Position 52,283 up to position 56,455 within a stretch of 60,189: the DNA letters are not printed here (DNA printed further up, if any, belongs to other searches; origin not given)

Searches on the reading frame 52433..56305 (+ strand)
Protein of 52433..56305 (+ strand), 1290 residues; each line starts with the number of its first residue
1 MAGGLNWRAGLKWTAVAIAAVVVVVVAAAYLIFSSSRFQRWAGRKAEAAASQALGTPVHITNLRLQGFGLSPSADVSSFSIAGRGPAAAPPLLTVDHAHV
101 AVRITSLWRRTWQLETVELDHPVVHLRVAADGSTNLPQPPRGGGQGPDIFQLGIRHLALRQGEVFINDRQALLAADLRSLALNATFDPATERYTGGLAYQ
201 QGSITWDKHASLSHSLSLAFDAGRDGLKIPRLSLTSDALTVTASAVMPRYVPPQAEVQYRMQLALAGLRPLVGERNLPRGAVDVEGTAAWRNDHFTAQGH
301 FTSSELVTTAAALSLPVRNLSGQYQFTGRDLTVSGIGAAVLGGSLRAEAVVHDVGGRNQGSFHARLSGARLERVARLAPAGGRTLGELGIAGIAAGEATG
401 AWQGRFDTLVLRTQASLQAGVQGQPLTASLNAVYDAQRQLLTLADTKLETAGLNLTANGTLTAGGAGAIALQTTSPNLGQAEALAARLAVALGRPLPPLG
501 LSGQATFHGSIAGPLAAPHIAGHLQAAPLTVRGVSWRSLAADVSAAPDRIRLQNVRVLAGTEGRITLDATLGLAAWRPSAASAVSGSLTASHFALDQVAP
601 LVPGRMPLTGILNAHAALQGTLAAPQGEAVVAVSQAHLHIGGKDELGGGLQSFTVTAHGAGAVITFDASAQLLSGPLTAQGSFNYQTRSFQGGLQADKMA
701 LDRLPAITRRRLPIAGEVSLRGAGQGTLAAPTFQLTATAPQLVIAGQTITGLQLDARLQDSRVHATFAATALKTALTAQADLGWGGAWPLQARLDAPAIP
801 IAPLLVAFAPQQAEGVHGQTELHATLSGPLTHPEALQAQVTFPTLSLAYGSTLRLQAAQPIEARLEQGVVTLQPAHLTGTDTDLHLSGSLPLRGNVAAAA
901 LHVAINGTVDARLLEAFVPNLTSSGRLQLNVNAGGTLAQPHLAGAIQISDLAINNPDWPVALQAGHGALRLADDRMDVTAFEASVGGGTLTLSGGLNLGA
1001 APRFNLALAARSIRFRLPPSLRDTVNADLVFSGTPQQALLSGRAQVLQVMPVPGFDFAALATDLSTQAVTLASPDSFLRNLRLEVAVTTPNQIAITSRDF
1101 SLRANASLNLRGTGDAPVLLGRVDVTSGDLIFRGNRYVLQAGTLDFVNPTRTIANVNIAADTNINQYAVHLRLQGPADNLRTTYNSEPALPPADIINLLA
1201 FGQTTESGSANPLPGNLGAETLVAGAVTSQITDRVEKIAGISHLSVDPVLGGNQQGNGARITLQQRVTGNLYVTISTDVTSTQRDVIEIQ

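Call 4: search_protein_families(library=pfam, proteins=[window:52433-56305:+], max_evalue=0.1)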
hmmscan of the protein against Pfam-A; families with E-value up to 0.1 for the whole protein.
window:52433-56305:+ (1290 aa): 4 families
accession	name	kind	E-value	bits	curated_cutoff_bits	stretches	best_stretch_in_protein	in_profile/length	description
PF04357.19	TamB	-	4.7e-30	105.5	22.4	1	981-1283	3-344/381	TamB, inner membrane protein subunit of TAM complex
PF13116.12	YhdP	-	3.7e-16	58.7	46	1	11-174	11-155/1224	YhdP protein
PF05359.17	DUF748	-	1.7e-15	56.7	50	1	19-183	17-183/1037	Domain of Unknown Function (DUF748)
PF05170.20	AsmA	-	0.00056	19.3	29.8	1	15-137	9-128/607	AsmA family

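Call 5: search_protein_families(library=ncbifam, proteins=[window:52433-56305:+], max_evalue=0.1)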
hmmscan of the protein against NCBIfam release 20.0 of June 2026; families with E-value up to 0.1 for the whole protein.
window:52433-56305:+ (1290 aa): 1 family
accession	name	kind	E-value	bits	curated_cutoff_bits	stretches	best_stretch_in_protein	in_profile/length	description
NF047952.2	ATportTamB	equivalog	1.2e-33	116.2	825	4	922-1247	838-1175/1240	autotransporter assembly complex protein TamB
